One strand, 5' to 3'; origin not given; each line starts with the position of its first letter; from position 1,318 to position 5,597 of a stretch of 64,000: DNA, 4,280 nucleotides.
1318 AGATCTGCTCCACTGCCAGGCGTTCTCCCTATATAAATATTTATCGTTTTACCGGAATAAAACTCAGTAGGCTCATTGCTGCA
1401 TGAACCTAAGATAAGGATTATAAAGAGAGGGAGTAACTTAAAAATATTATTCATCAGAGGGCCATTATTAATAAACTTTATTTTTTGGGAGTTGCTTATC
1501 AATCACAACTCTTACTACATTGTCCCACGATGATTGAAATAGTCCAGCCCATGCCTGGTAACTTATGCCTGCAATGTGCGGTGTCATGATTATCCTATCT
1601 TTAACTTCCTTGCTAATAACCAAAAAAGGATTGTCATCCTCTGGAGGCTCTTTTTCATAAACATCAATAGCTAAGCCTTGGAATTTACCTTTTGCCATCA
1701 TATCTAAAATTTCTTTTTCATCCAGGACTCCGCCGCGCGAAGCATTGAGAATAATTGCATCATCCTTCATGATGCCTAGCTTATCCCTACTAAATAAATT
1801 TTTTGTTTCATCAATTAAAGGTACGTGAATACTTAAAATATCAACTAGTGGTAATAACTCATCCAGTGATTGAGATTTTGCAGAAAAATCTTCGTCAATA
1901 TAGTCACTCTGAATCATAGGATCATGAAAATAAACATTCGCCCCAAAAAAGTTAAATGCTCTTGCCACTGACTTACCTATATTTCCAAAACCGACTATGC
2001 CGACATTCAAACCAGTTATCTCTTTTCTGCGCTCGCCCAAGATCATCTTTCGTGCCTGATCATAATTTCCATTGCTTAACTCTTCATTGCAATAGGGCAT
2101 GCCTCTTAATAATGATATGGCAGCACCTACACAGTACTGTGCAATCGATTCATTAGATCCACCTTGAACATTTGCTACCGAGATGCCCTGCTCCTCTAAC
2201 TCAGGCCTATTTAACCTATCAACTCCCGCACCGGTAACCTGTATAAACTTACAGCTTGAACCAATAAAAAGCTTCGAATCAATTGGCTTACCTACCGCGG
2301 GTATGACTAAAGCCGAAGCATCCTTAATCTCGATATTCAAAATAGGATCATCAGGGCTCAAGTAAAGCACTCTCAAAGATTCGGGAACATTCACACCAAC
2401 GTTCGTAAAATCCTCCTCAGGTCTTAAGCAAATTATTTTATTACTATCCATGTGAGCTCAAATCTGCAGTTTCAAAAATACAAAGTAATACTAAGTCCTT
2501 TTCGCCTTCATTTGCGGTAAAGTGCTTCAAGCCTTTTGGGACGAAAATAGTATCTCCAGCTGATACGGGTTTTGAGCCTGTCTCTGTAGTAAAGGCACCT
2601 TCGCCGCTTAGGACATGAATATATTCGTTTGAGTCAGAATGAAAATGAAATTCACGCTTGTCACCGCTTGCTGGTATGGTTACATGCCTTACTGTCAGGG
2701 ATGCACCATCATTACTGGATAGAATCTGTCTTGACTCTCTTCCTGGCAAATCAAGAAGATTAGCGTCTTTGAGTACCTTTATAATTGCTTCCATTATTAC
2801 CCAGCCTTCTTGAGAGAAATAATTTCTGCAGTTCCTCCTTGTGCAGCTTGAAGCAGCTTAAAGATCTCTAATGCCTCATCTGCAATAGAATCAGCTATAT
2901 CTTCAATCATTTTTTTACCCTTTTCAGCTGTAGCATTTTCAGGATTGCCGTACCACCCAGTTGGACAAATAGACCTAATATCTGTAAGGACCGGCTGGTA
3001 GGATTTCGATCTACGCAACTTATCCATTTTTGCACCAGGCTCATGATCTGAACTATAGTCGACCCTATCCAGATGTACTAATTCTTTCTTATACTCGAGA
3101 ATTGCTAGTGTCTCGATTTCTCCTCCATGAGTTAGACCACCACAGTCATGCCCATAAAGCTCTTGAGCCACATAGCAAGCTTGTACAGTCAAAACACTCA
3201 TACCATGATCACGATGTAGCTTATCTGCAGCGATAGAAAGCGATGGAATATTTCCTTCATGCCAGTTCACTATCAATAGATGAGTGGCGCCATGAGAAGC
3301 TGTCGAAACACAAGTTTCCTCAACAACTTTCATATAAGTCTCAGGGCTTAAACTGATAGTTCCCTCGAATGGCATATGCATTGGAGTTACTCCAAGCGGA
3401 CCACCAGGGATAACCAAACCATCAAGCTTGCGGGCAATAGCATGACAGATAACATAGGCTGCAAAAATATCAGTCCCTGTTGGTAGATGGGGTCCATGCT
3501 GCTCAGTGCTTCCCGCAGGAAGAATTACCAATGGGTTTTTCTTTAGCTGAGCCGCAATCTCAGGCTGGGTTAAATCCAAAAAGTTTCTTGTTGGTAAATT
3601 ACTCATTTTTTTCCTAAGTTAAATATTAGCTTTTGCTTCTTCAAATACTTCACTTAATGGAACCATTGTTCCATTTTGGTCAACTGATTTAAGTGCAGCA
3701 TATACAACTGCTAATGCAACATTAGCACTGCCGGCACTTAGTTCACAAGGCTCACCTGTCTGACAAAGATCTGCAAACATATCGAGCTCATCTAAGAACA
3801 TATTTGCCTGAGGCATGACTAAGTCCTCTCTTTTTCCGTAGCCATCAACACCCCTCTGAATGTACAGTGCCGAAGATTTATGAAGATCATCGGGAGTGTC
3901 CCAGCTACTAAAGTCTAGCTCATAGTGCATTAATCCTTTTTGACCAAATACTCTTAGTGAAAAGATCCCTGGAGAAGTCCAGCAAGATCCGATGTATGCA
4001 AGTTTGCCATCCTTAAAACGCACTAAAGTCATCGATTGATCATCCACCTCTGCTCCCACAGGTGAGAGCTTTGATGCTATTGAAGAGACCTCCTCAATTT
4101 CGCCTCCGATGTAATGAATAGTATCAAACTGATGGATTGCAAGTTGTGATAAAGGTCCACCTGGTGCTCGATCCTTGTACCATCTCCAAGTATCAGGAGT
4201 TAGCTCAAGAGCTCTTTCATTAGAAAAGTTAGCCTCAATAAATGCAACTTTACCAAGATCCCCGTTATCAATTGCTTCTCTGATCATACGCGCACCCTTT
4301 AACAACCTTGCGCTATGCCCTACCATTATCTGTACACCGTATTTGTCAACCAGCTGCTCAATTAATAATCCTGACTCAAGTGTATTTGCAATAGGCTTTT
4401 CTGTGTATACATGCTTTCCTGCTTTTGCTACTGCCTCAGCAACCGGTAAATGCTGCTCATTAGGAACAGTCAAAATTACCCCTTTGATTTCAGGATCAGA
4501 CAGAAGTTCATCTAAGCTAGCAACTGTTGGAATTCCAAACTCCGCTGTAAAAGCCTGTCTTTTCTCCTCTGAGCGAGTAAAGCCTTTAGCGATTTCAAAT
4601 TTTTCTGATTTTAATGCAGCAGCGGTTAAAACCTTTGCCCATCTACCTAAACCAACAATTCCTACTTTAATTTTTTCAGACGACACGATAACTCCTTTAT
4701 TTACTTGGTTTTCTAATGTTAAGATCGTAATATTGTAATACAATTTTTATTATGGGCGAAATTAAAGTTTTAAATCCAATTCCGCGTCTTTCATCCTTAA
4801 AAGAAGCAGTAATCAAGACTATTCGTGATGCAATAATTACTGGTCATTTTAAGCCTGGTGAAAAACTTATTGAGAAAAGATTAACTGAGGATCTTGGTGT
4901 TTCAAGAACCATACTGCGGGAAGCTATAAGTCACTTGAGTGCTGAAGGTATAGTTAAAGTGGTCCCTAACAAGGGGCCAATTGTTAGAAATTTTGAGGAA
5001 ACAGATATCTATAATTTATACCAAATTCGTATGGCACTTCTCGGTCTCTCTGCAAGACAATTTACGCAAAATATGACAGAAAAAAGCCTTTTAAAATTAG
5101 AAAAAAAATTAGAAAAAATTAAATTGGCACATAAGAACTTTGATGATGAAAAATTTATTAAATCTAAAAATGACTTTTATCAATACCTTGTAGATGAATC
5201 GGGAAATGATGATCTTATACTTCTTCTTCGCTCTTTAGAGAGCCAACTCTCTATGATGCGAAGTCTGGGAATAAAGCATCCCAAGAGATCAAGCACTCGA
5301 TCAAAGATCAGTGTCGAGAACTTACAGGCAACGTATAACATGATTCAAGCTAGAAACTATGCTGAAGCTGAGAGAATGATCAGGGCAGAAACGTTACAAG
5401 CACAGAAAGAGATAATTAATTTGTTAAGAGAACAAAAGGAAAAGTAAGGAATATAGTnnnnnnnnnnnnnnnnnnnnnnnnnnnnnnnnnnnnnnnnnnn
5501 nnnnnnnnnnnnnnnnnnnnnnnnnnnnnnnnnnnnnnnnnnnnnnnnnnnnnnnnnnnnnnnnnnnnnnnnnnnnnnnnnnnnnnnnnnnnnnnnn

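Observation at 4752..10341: GntR-controlled operon pairing an APS-reductase-like flavoprotein/ferredoxin with a TTT transporter; substrate unknown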

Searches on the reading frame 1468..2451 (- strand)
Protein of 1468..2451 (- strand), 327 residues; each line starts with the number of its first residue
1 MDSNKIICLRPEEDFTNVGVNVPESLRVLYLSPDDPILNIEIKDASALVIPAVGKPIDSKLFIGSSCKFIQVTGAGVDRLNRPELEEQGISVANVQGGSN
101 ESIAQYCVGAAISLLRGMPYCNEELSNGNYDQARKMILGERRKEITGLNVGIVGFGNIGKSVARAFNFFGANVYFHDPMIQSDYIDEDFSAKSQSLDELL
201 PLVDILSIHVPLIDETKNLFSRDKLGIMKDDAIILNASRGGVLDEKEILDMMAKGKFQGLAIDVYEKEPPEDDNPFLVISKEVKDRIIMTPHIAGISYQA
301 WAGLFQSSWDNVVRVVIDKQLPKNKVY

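Call 14: search_protein_families(library=ncbifam, proteins=[window:1468-2451:-], max_evalue=0.001)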
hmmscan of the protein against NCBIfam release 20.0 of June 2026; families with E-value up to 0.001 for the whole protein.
window:1468-2451:- (327 aa): 24 families
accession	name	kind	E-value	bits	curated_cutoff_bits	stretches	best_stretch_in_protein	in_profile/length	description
NF006263.0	PRK08410.1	equivalog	2.5e-50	171.6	389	1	65-315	62-306/311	D-2-hydroxyacid dehydrogenase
TIGR01327.1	PGDH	equivalog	1.2e-49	169.5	454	1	41-299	37-284/525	phosphoglycerate dehydrogenase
NF005069.0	PRK06487.1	equivalog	3e-43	148.1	448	1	63-306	66-301/320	2-hydroxyacid dehydrogenase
NF008759.0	PRK11790.1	equivalog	1.1e-40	139.7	404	1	76-300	86-301/410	phosphoglycerate dehydrogenase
NF005387.0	PRK06932.1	equivalog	1.9e-37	129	492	1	67-315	66-309/314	2-hydroxyacid dehydrogenase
NF005750.0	PRK07574.1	equivalog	1.9e-34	119.4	329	1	68-302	116-343/386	NAD-dependent formate dehydrogenase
NF009714.1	PRK13243.1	equivalog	6.6e-34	117.7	455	1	40-313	41-310/332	glyoxylate reductase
NF001309.0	PRK00257.1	equivalog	1.1e-33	116.7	434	2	119-299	88-261/379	4-phosphoerythronate dehydrogenase PdxB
NF006374.0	PRK08605.1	subfamily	5.2e-31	107.9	356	1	68-316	71-322/332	D-lactate dehydrogenase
NF041369.1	Dhydh_Halo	equivalog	3.4e-30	105.3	400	1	67-321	56-300/305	D-2-hydroxyacid dehydrogenase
NF009127.0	PRK12480.1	equivalog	6.9e-29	100.9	579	1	68-314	71-318/330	D-lactate dehydrogenase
NF000492.1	vanH_gen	exception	3.7e-27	95.2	540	1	66-268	66-255/312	D-lactate dehydrogenase VanH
NF011938.0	PRK15409.1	equivalog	2.1e-26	92.7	492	1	144-316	142-309/324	glyoxylate/hydroxypyruvate reductase GhrB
NF005027.0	PRK06436.1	equivalog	4.5e-23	81.8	261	1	57-312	40-276/303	2-hydroxyacid dehydrogenase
NF011966.0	PRK15438.1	equivalog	5.5e-22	78.3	687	2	133-299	101-261/378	4-phosphoerythronate dehydrogenase PdxB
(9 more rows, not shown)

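Call 15: search_protein_families(library=pfam, proteins=[window:1468-2451:-], max_evalue=0.001)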
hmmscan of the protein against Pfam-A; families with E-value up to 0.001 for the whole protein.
window:1468-2451:- (327 aa): 3 families
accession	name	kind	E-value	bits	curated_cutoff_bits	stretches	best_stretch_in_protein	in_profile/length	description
PF02826.25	2-Hacid_dh_C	-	8.1e-46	156.1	25.1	1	109-294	2-178/178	D-isomer specific 2-hydroxyacid dehydrogenase, NAD binding domain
PF00389.36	2-Hacid_dh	-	7e-09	35.9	24.6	1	41-314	36-122/134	D-isomer specific 2-hydroxyacid dehydrogenase, catalytic domain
PF00670.27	AdoHcyase_NAD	-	0.00017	22.2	27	1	145-237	21-109/162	S-adenosyl-L-homocysteine hydrolase, NAD binding domain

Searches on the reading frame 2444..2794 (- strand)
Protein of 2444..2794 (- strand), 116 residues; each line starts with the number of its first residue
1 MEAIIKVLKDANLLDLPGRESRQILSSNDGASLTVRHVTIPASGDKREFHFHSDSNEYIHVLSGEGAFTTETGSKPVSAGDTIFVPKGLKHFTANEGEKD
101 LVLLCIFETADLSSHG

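Call 14: search_protein_families(library=ncbifam, proteins=[window:2444-2794:-], max_evalue=0.001)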
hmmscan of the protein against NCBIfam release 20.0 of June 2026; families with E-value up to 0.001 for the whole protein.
window:2444-2794:- (116 aa): 5 families
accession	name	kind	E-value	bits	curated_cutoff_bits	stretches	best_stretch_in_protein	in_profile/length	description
TIGR03404.1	bicupin_oxalic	subfamily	6.9e-08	31.9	254.2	1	34-111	246-327/367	bicupin, oxalate decarboxylase family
NF049940.1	MandnitrLy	equivalog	1.7e-05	24.6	140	1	24-110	26-111/130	(R)-mandelonitrile lyase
NF009806.0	PRK13290.1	subfamily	7e-05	22.9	128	1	19-108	21-108/130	ectoine synthase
TIGR01479.1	GMP_PMI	equivalog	0.00057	18.8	372.95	1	29-105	371-446/467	mannose-1-phosphate guanylyltransferase/mannose-6-phosphate isomerase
TIGR03214.2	ura-cupin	equivalog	0.00069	19.2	200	1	25-103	39-118/249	(S)-ureidoglycine aminohydrolase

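Call 15: search_protein_families(library=pfam, proteins=[window:2444-2794:-], max_evalue=0.001)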
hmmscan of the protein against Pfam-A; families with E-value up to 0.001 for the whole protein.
window:2444-2794:- (116 aa): 3 families
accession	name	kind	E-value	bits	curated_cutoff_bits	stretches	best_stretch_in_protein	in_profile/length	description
PF07883.17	Cupin_2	-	1.4e-16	60.3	27.2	1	37-107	2-70/70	Cupin domain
PF00190.28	Cupin_1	-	1e-10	41.9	22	1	47-111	46-117/151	Cupin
PF05899.18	Cupin_3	-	9.4e-06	25.7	23.5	1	49-90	19-61/74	EutQ-like cupin domain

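Call 84: search_solved_structures(query=window:2444-2794:-, max_evalue=0.01)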
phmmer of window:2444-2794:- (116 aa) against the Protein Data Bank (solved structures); distinct sequences matched with E-value up to 0.01: 30.
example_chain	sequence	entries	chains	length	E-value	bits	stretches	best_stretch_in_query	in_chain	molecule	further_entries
2vqa_A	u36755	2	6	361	1.2e-09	41.6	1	13-114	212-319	SLL1358 PROTEIN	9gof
6tzp_A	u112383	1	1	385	4.4e-09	39.8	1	31-109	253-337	Oxalate decarboxylase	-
4met_A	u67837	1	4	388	8.5e-09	38.9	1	31-109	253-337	Oxalate decarboxylase OxdC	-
6ufi_A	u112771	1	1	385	1.2e-08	38.4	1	31-109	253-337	Cupin domain-containing protein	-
2uya_A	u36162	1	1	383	1.8e-08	37.8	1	31-109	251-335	OXALATE DECARBOXYLASE OXDC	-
2uy9_A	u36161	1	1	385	2e-08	37.7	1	31-109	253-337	OXALATE DECARBOXYLASE OXDC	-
3s0m_A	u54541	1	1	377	2.1e-08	37.6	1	31-109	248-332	Oxalate decarboxylase oxdC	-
5vg3_A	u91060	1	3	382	2.1e-08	37.6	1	31-109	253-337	Oxalate decarboxylase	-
1j58_A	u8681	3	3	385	2.2e-08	37.5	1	31-109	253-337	YVRK PROTEIN | OXALATE DECARBOXYLASE OXDC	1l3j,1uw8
5hi0_A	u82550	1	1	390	2.4e-08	37.4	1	31-109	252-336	Oxalate decarboxylase OxdC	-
2v09_A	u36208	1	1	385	2.5e-08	37.3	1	31-109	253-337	OXALATE DECARBOXYLASE OXDC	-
2uyb_A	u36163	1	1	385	2.9e-08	37.1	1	31-109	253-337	OXALATE DECARBOXYLASE OXDC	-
3l2h_A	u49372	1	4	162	1.2e-07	35.1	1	37-111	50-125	Putative sugar phosphate isomerase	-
2uy8_A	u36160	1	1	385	1.2e-07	35.1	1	31-109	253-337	OXALATE DECARBOXYLASE OXDC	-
1o4t_A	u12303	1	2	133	1e-05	29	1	41-106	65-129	putative oxalate decarboxylase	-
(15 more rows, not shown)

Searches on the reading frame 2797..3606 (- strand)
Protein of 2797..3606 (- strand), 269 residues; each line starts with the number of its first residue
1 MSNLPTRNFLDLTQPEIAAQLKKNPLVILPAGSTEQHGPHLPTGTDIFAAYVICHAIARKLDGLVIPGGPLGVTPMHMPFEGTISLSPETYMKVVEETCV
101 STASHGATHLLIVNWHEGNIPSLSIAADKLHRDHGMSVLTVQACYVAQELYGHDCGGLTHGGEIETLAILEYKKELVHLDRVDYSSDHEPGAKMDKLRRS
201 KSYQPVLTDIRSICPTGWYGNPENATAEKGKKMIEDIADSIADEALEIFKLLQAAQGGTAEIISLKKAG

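Call 14: search_protein_families(library=ncbifam, proteins=[window:2797-3606:-], max_evalue=0.001)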
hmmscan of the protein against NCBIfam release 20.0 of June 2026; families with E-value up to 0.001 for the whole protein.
window:2797-3606:- (269 aa): 3 families
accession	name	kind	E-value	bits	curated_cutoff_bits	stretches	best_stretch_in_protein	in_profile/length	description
TIGR04448.1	creatininase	equivalog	8.4e-30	104.2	235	1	11-243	1-240/246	creatininase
TIGR03964.1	mycofact_creat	equivalog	1.3e-29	103.5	172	1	18-244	6-216/228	mycofactocin biosynthesis peptidyl-dipeptidase MftE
NF041098.2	diketo_inos_hlase_IolN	equivalog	7.6e-15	54.8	245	1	9-247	9-264/307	3-dehydro-scyllo-inosose hydrolase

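Call 15: search_protein_families(library=pfam, proteins=[window:2797-3606:-], max_evalue=0.001)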
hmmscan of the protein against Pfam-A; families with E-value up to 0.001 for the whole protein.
window:2797-3606:- (269 aa): 1 family
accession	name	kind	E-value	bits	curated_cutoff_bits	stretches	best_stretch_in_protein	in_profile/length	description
PF02633.19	Creatininase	-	1.6e-60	204.9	31.3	1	11-243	2-236/238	Creatinine amidohydrolase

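Call 23: search_solved_structures(query=window:2797-3606:-, max_evalue=0.00001)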
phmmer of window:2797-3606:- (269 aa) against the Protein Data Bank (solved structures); distinct sequences matched with E-value up to 0.00001: 8.
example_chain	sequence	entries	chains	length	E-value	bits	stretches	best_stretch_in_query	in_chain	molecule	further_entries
3no4_A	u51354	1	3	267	4.5e-16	62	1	13-131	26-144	creatinine amidohydrolase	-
3a6h_A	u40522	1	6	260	1.3e-14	57.1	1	12-248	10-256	Creatinine amidohydrolase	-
3a6e_A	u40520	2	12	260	1.6e-14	56.9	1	12-248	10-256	Creatinine amidohydrolase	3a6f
3a6g_A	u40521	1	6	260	1.6e-14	56.9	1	12-248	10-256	Creatinine amidohydrolase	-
1j2t_A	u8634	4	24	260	1.7e-14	56.8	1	12-248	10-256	creatinine amidohydrolase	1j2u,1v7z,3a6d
3a6j_A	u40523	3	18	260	1.8e-14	56.7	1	12-248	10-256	Creatinine amidohydrolase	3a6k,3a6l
1q3k_A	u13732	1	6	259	3.2e-13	52.6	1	12-244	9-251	creatininase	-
3lub_A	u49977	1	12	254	2.5e-10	43.2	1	23-243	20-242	Putative creatinine amidohydrolase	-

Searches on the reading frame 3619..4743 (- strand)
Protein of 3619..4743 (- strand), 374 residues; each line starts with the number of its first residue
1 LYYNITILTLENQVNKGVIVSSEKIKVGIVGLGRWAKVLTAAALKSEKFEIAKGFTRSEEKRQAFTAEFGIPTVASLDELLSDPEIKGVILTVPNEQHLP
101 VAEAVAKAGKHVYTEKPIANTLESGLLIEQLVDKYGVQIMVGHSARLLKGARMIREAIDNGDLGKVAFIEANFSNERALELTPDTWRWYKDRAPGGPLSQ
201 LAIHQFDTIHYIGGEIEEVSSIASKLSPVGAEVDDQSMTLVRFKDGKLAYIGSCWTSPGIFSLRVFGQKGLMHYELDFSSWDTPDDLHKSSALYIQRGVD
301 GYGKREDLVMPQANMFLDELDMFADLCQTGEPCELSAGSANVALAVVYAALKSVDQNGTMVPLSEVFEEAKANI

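Call 4: search_protein_families(library=pfam, proteins=[window:3619-4743:-], max_evalue=0.01)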
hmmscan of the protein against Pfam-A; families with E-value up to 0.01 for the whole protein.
window:3619-4743:- (374 aa): 4 families
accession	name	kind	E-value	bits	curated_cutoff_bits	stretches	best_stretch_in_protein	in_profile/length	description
PF22725.1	GFO_IDH_MocA_C3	-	7.7e-25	87.7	27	1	152-271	2-122/124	GFO/IDH/MocA C-terminal domain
PF01408.29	GFO_IDH_MocA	-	2.2e-23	83.6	24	1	25-143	1-120/120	Oxidoreductase family, NAD-binding Rossmann fold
PF02894.22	GFO_IDH_MocA_C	-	1.2e-14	55.1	22.9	1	155-358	1-214/218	Oxidoreductase family, C-terminal alpha/beta domain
PF03807.23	F420_oxidored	-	6.6e-06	27.1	21.6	1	26-109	1-85/94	NADP oxidoreductase coenzyme F420-dependent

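Call 5: search_protein_families(library=ncbifam, proteins=[window:3619-4743:-], max_evalue=0.01)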
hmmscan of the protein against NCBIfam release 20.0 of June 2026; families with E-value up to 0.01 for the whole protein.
window:3619-4743:- (374 aa): 17 families
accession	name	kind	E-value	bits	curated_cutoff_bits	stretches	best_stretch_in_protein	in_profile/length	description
TIGR04380.1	myo_inos_iolG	equivalog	6.5e-37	127.1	355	1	24-357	1-326/330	inositol 2-dehydrogenase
NF041392.1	XylDh_Gfo6_Halo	equivalog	5.5e-24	84.6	350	1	22-357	14-345/350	D-xylose 1-dehydrogenase Gfo6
NF052479.1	LevoglcsnDh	equivalog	1.8e-23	82.9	650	1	68-224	55-213/386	levoglucosan dehydrogenase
NF008607.0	PRK11579.1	subfamily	5e-21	75.1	330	1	22-249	2-224/346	oxidoreductase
NF040723.1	UDP-GlcNAcDh_Arch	equivalog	9.1e-20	71.4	450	1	25-274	1-237/302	UDP-N-acetylglucosamine 3-dehydrogenase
NF058563.1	BT_2159_fam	equivalog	2.8e-12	46.3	650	1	25-170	1-147/350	disaccharide 3-dehydrogenase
NF007574.0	PRK10206.1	equivalog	3.1e-12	46.2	352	1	44-219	24-193/345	oxidoreductase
NF058561.1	BT_2158_fam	equivalog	5.2e-10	38.5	750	1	84-171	95-182/487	glycoside 3-dehydrogenase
NF052679.1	InsChiInosDhIolG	equivalog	1.1e-08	34.5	540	1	79-177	60-159/343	bifunctional inositol 2-dehydrogenase/D-chiro-inositol 1-dehydrogenase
NF003995.0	PRK05472.2-4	subfamily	5.4e-07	29.4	126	1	10-109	70-169/213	redox-sensing transcriptional repressor Rex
NF003989.0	PRK05472.1-3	equivalog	1.8e-05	24.6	177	1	15-109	76-171/215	redox-sensing transcriptional repressor Rex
NF003996.0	PRK05472.2-5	equivalog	0.00013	21.9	138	1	9-115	63-170/209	redox-sensing transcriptional repressor Rex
NF003991.0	PRK05472.1-5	equivalog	0.00046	20.2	198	1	14-109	74-170/211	redox-sensing transcriptional repressor Rex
NF003988.0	PRK05472.1-1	equivalog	0.0011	19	321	1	25-128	85-192/214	redox-sensing transcriptional repressor Rex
NF003990.0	PRK05472.1-4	equivalog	0.003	17.1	233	1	7-129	68-191/214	redox-sensing transcriptional repressor Rex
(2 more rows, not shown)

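Call 83: search_solved_structures(query=window:3619-4686:-, max_evalue=1e-8)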
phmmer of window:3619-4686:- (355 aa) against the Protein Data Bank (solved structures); distinct sequences matched with E-value up to 1e-8: 54.
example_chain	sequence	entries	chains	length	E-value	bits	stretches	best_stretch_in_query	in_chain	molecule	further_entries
3db2_A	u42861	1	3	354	1.7e-69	237.9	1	6-339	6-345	putative NADPH-dependent oxidoreductase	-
4koa_A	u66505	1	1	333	1.6e-23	86.8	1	6-249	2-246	1,5-anhydro-D-fructose reductase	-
3ezy_A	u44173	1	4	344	8.6e-23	84.4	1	6-350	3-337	Dehydrogenase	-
1zh8_A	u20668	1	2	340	1.7e-22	83.4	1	4-255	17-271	oxidoreductase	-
2glx_A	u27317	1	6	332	3.3e-22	82.5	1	9-239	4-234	1,5-anhydro-D-fructose reductase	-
3q2k_A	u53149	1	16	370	2.5e-20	76.3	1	3-253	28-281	oxidoreductase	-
3e18_A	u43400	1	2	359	1.2e-19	74.1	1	2-235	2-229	oxidoreductase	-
7xr9_A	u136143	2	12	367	2.2e-19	73.2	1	4-192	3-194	DgpA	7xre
6a3f_A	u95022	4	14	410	5.1e-19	72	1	49-207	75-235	Putative dehydrogenase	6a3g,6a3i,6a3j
5a02_A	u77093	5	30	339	8.2e-19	71.3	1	4-313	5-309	ALDOSE-ALDOSE OXIDOREDUCTASE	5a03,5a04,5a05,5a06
3kux_A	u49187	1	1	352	1.1e-17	67.6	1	3-209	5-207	Putative oxidoreductase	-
6nor_A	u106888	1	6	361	2.3e-17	66.6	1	4-256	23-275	Putative NAD dependent dehydrogenase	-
1ofg_A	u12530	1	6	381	7.1e-17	64.9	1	8-315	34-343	GLUCOSE-FRUCTOSE OXIDOREDUCTASE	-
1ryd_A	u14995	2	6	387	7.5e-17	64.9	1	8-315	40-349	glucose-fructose oxidoreductase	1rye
3gdo_A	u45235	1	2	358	7.9e-17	64.8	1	1-204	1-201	Uncharacterized oxidoreductase yvaA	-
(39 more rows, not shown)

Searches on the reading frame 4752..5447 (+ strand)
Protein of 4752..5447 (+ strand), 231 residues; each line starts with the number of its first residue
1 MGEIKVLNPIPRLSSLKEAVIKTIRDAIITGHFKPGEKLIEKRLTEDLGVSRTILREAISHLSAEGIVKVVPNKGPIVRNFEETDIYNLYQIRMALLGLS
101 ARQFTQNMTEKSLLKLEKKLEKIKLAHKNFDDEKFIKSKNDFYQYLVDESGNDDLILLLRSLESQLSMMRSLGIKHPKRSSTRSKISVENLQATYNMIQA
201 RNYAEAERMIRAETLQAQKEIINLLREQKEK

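Call 4: search_protein_families(library=pfam, proteins=[window:4752-5447:+], max_evalue=0.01)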
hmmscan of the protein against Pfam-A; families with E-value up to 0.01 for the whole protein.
window:4752-5447:+ (231 aa): 4 families
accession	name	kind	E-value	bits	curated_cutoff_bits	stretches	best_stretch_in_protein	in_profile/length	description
PF00392.27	GntR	-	1.6e-16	60.1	27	1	17-75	2-61/64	Bacterial regulatory proteins, gntR family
PF07729.17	FCD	-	9.1e-15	55.6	24.3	1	89-212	2-121/125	FCD domain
PF10076.14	Phage_Mu_Gp48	-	0.003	17.8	37.4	1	39-130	74-145/150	Bacteriophage Mu-like, Gp48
PF08279.18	HTH_11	-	0.0064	16.8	25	0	43-75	20-53/55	HTH domain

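Call 5: search_protein_families(library=ncbifam, proteins=[window:4752-5447:+], max_evalue=0.01)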
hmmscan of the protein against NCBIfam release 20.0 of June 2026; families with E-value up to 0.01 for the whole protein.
window:4752-5447:+ (231 aa): 24 families
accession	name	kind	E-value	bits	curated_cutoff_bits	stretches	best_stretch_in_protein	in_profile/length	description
TIGR03338.1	phnR_burk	equivalog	5.9e-26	91.4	271.5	1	12-216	8-208/212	phosphonate utilization associated transcriptional regulator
NF008504.0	PRK11414.1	equivalog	5.3e-15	55.8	225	1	15-219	11-212/221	GntR family transcriptional regulator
NF003011.0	PRK03837.1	subfamily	5.3e-13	49.1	260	2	84-213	102-225/241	transcriptional regulator NanR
NF007442.0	PRK09990.1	equivalog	7.9e-12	45.1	301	1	17-226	12-240/256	transcriptional regulator GlcC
NF008576.0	PRK11534.1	equivalog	1.4e-11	44.5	218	1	22-216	14-212/225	DNA-binding transcriptional regulator CsiR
NF007001.0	PRK09464.1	equivalog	2.5e-10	40.4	330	1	16-69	11-65/254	pyruvate dehydrogenase complex transcriptional repressor PdhR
NF052282.1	PLP_TF_PdxR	equivalog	6.3e-10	38.7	320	1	16-138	2-110/448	MocR-like pyridoxine biosynthesis transcription factor PdxR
NF007741.0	PRK10421.1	equivalog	2e-09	37.2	311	1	15-79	7-72/262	transcriptional regulator LldR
NF007588.0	PRK10225.1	equivalog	1.8e-07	30.7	442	1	20-78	14-73/257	Uxu operon transcriptional regulator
TIGR02812.1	fadR_gamma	equivalog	4.4e-07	29.8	249.2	1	24-109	15-101/235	fatty acid metabolism transcriptional regulator FadR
NF007292.0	PRK09764.1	equivalog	7.3e-07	28.6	281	1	20-95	10-84/240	GntR family transcriptional regulator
NF003444.0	PRK04984.1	equivalog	9.2e-07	28.6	189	1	24-107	16-100/239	fatty acid metabolism transcriptional regulator FadR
TIGR02325.1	C_P_lyase_phnF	equivalog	1.1e-06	28.4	156.8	1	20-79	13-73/238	phosphonate metabolism transcriptional regulator PhnF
TIGR02018.2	his_ut_repres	equivalog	2.2e-06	27.2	220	1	19-81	3-66/226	histidine utilization transcriptional repressor HutC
TIGR02404.1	trehalos_R_Bsub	equivalog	3.9e-06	26.7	211.95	1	19-84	4-70/233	trehalose operon repressor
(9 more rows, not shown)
